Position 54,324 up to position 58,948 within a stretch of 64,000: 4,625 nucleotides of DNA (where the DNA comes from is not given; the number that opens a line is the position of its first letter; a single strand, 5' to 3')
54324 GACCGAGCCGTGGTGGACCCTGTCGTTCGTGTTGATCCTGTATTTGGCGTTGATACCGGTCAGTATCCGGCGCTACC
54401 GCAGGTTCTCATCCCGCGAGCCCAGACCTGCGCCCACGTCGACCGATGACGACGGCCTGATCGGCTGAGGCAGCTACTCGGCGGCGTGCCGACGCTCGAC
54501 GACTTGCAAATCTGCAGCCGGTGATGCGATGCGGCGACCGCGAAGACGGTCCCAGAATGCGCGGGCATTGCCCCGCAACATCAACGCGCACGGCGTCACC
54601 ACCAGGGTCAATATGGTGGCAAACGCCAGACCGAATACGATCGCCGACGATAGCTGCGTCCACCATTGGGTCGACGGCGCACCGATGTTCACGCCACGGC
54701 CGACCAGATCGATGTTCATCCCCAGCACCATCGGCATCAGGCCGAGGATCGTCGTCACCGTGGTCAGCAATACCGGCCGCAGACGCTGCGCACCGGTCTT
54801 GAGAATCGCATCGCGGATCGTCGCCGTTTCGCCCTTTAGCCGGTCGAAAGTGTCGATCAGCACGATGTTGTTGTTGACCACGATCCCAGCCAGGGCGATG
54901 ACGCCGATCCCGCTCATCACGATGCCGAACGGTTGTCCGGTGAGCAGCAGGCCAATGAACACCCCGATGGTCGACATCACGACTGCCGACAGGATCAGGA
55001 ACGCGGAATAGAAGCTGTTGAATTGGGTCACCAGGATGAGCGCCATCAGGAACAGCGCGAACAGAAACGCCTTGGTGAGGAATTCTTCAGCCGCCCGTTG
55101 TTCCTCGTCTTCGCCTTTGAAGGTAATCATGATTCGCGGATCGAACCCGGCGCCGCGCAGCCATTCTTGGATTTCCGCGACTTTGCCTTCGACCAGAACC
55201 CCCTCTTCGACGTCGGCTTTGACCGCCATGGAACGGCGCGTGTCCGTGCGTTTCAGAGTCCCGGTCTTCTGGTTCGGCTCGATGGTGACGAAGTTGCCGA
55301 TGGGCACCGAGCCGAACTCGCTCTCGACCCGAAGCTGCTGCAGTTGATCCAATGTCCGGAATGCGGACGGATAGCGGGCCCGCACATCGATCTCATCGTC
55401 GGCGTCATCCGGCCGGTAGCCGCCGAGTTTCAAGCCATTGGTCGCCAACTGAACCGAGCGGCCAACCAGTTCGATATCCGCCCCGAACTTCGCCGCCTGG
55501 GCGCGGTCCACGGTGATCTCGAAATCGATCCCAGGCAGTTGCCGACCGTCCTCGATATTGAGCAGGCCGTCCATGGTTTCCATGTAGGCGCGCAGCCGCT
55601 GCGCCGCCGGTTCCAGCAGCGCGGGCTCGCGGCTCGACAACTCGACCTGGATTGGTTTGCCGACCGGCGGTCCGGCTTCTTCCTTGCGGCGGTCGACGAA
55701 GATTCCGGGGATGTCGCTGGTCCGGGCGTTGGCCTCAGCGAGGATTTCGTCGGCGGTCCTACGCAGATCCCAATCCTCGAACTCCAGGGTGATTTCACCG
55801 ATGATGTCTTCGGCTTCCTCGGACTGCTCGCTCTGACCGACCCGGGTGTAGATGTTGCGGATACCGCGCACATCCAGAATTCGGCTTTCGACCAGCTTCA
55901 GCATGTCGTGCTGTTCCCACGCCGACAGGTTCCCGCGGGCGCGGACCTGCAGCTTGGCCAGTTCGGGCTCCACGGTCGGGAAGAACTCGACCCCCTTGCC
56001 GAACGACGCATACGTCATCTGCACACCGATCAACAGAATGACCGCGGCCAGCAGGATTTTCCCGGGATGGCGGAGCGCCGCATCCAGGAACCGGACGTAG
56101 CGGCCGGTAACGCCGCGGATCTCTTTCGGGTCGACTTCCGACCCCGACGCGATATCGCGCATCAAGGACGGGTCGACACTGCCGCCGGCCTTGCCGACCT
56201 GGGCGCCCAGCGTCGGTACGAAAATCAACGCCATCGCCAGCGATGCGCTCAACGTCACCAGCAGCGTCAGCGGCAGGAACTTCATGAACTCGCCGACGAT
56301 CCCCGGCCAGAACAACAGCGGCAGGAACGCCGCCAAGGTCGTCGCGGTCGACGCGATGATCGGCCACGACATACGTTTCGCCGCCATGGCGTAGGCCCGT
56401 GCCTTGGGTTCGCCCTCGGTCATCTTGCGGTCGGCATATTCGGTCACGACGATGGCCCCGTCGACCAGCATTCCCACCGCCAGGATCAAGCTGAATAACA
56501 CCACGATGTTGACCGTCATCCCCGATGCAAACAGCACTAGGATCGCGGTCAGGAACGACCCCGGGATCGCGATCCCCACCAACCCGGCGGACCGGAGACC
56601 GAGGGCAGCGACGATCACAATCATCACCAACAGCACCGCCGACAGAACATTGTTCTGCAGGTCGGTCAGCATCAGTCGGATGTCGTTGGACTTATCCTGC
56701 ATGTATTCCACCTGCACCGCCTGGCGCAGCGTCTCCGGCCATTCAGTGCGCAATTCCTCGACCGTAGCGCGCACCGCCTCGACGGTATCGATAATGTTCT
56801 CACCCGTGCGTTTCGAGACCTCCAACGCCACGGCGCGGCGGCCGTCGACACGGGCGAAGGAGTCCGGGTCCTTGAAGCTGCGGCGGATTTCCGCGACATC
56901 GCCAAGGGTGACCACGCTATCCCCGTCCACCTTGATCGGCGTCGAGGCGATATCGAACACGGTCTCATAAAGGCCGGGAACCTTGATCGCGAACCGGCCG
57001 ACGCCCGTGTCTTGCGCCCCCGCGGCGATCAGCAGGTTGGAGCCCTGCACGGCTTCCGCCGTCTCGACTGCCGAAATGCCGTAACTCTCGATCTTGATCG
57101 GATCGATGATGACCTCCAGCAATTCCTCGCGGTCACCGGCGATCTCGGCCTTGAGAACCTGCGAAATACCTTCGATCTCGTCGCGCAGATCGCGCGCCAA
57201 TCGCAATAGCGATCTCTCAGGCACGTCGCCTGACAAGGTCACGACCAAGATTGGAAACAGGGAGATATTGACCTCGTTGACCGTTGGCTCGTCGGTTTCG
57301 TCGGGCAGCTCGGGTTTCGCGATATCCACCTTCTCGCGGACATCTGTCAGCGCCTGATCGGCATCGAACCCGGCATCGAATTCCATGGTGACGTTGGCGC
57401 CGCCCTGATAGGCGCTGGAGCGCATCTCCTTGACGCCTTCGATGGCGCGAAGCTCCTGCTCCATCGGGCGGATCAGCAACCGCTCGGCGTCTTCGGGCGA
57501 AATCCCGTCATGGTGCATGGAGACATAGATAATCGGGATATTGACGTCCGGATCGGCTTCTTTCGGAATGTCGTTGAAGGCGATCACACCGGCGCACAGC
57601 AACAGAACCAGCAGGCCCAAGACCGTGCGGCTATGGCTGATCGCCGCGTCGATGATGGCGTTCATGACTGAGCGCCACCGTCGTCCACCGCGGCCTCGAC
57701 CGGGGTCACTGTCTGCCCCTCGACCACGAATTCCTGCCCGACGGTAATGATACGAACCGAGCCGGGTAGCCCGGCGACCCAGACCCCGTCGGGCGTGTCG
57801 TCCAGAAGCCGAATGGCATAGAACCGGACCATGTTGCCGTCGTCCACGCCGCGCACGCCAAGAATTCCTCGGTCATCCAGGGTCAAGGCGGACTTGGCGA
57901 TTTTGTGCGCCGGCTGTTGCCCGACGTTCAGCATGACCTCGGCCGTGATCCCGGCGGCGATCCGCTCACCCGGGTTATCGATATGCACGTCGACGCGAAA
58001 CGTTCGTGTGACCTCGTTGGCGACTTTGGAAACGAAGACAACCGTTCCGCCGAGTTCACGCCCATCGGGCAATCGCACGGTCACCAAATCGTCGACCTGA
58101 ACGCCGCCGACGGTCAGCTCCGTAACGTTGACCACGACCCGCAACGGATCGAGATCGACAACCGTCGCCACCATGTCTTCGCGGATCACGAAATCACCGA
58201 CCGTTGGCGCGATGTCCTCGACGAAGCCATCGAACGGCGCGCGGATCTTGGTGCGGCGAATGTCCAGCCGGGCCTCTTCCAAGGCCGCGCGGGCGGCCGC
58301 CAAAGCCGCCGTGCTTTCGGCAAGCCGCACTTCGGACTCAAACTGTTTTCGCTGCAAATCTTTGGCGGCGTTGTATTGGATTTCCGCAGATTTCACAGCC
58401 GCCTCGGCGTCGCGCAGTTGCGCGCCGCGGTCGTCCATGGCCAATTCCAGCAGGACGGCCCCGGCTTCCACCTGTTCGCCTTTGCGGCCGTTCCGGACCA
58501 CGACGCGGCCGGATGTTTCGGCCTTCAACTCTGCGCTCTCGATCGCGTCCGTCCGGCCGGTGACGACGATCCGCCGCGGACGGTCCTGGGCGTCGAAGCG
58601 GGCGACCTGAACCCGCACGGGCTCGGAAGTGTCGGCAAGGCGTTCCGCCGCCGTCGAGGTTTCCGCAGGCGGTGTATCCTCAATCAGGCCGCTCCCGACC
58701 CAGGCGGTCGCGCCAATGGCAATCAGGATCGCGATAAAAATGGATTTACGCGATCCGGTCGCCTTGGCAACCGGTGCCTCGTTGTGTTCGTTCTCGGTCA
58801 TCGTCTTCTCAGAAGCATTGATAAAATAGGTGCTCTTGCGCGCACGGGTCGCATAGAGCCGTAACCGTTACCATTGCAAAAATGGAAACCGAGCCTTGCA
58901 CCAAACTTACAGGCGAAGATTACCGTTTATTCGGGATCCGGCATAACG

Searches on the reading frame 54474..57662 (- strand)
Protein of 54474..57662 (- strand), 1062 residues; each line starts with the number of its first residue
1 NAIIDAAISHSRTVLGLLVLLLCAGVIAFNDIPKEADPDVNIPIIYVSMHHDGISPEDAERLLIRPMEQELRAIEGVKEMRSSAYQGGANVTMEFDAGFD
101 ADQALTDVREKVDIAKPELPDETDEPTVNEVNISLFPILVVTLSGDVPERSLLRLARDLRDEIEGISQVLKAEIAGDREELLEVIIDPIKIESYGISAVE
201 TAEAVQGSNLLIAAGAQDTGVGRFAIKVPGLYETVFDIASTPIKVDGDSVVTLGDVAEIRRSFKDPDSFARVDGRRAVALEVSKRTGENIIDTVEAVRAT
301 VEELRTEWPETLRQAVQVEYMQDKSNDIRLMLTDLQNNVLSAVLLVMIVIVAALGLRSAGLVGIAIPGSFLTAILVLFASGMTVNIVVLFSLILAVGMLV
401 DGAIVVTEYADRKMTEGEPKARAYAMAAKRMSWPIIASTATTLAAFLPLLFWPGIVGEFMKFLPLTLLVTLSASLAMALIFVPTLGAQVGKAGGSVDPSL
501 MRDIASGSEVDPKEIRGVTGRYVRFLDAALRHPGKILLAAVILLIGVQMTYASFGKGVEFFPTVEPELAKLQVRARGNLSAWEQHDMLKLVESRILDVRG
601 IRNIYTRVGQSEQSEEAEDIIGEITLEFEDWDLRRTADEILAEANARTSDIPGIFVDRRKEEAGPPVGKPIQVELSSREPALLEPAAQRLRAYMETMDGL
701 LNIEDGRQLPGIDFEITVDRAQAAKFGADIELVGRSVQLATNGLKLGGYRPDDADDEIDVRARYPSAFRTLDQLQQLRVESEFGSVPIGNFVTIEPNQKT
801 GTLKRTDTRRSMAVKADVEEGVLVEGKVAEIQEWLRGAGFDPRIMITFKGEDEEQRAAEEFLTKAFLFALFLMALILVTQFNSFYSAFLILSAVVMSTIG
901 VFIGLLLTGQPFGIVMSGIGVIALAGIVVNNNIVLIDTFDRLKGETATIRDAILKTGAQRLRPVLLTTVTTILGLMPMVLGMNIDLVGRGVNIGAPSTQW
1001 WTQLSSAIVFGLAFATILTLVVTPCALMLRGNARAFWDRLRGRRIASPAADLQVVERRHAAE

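Call 71: search_protein_families(library=pfam, proteins=[window:54474-57662:-], max_evalue=0.00001)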
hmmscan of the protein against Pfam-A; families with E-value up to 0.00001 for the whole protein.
window:54474-57662:- (1062 aa): 1 family
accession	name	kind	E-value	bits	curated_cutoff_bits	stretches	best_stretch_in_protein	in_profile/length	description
PF00873.25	ACR_tran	-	5.2e-164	548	28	1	4-1026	2-1016/1021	AcrB/AcrD/AcrF family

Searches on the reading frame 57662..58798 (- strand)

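Call 71: search_protein_families(library=pfam, proteins=[window:57662-58798:-], max_evalue=0.00001)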
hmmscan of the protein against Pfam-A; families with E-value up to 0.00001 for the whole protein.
window:57662-58798:- (378 aa): 2 families
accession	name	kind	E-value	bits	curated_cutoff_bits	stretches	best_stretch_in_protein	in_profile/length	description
PF16576.10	HlyD_D23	-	3.3e-17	62.9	30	1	84-285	15-213/214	Barrel-sandwich domain of CusB or HlyD membrane-fusion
PF13437.12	HlyD_3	-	6.3e-17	62.7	22.2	1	184-282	1-105/106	HlyD family secretion protein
